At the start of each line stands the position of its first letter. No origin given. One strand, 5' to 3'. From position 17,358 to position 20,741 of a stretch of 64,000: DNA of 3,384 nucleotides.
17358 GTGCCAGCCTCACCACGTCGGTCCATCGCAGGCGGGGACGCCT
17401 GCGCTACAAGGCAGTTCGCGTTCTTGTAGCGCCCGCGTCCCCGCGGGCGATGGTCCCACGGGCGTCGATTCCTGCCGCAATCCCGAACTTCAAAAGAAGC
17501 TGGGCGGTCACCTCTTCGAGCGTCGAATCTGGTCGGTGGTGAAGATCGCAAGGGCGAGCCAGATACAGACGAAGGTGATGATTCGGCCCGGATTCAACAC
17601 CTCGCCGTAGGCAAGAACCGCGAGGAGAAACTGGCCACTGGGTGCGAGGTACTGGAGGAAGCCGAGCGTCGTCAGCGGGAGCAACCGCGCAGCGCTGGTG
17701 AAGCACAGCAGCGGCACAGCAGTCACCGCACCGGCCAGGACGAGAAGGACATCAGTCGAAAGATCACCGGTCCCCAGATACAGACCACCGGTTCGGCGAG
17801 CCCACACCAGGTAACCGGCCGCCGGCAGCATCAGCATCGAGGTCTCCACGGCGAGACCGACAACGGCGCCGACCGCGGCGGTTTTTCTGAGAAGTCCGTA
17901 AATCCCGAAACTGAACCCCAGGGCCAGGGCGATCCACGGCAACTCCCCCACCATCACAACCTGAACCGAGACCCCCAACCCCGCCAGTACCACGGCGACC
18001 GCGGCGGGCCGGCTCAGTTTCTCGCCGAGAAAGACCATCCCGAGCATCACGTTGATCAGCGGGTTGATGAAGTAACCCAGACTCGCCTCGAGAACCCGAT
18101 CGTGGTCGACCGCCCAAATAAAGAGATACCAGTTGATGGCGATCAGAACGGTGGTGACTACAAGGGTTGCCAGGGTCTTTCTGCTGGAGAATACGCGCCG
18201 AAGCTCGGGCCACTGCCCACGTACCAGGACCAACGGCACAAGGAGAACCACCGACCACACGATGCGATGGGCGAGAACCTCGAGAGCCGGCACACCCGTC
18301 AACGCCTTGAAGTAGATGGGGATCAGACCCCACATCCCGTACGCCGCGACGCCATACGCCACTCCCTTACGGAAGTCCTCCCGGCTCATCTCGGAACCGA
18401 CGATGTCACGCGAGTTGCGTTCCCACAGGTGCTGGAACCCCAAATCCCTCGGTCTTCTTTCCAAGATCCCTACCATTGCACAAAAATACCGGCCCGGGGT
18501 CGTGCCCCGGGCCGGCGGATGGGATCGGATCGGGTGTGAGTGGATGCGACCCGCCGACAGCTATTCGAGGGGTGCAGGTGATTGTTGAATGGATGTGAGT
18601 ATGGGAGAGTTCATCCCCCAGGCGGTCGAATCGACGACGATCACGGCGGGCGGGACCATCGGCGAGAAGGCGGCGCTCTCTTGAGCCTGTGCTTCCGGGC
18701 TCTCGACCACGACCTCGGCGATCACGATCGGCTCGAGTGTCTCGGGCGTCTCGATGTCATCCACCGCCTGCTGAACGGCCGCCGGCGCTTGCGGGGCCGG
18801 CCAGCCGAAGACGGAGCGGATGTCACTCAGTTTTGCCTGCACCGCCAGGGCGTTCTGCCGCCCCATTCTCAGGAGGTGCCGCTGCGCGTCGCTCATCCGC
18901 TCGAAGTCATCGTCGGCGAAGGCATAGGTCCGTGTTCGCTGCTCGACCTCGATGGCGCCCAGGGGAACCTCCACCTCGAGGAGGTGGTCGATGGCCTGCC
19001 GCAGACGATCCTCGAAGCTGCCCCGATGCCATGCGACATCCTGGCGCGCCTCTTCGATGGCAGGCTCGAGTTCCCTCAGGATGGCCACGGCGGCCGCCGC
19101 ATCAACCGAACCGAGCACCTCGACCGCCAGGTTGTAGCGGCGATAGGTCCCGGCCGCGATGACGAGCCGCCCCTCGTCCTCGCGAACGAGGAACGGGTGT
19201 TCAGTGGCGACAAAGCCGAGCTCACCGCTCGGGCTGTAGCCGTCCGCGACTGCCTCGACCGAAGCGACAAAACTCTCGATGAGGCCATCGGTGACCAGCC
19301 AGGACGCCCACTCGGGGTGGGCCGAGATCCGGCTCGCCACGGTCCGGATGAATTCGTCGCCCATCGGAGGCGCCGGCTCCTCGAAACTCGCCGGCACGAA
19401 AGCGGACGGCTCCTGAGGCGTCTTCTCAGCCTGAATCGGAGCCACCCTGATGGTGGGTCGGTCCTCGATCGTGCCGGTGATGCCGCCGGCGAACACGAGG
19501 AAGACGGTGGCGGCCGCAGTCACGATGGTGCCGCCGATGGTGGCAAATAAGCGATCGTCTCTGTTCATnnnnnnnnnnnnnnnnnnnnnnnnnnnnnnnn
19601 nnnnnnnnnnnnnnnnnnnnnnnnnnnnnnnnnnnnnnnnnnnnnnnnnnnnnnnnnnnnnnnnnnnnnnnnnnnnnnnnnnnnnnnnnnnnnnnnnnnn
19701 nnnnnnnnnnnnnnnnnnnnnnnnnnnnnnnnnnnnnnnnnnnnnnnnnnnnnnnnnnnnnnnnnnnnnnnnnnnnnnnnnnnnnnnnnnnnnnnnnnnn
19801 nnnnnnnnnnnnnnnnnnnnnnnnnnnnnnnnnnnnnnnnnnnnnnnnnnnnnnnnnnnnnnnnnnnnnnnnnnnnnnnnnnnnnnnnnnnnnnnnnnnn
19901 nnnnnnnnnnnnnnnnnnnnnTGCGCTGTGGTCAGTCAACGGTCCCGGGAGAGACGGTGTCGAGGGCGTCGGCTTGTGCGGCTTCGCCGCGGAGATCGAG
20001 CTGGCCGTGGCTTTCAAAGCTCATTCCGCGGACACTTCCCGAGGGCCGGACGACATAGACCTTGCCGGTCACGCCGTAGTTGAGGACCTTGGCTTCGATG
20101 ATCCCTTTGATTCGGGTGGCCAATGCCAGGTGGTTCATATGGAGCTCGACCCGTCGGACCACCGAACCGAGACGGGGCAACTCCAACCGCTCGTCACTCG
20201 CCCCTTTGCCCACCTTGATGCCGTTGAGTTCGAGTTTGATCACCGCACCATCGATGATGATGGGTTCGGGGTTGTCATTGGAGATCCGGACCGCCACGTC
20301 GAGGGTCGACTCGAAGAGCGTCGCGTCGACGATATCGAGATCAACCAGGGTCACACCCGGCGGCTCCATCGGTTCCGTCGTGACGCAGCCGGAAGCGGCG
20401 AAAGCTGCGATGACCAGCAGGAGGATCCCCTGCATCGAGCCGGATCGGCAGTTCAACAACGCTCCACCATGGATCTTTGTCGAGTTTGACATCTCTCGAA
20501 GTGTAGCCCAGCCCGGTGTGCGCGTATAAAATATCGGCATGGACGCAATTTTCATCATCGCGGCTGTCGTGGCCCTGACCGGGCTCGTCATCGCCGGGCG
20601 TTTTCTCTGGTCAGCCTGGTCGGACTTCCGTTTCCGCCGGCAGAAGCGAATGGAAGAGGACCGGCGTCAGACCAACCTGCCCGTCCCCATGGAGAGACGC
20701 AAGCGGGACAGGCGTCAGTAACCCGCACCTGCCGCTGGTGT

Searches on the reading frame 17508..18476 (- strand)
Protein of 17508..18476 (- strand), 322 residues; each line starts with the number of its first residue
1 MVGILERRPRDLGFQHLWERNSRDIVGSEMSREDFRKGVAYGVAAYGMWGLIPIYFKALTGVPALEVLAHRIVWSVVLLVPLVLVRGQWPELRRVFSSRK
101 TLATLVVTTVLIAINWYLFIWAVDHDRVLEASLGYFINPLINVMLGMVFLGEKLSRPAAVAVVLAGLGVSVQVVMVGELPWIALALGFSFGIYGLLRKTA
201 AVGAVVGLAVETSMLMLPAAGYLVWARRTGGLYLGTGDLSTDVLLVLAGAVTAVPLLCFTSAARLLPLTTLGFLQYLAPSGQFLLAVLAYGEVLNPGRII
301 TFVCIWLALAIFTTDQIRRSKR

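Call 41: search_protein_families(library=pfam, proteins=[window:17508-18476:-], max_evalue=0.00001)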
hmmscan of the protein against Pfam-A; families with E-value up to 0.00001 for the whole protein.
window:17508-18476:- (322 aa): 1 family
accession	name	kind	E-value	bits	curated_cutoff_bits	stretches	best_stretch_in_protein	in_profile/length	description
PF00892.27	EamA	-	4.5e-16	59.8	28.2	1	37-171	2-132/135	EamA-like transporter family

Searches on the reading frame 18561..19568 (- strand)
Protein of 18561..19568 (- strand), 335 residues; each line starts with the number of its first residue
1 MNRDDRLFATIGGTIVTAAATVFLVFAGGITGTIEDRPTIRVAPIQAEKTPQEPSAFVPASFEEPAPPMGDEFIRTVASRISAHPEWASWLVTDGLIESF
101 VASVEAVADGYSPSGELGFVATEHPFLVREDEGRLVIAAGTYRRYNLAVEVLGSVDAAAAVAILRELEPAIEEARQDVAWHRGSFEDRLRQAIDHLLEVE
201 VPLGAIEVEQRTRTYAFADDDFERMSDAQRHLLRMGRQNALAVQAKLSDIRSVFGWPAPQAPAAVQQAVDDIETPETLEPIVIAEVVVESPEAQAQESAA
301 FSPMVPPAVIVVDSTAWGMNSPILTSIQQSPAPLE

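Call 41: search_protein_families(library=pfam, proteins=[window:18561-19568:-], max_evalue=0.00001)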
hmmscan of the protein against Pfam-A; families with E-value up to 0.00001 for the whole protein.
window:18561-19568:- (335 aa): 1 family
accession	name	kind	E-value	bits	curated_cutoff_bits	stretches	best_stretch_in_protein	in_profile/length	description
PF11219.13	DUF3014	-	3.2e-36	125.4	25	1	96-251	1-156/156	Protein of unknown function (DUF3014)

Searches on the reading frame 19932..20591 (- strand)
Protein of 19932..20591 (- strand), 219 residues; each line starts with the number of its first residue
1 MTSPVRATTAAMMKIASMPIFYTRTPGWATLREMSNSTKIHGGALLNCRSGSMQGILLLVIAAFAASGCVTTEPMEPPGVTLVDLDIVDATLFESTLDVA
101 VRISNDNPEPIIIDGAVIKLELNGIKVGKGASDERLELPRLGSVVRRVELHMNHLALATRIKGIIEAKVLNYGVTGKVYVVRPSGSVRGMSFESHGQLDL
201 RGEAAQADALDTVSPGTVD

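Call 45: search_protein_families(library=pfam, proteins=[window:19932-20591:-], max_evalue=0.00001)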
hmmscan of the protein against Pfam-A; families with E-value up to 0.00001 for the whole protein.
window:19932-20591:- (219 aa): 1 family
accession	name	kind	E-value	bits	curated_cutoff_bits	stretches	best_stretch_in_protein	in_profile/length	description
PF03168.19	LEA_2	-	6.3e-09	36.6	25.4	1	101-186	2-89/98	Late embryogenesis abundant protein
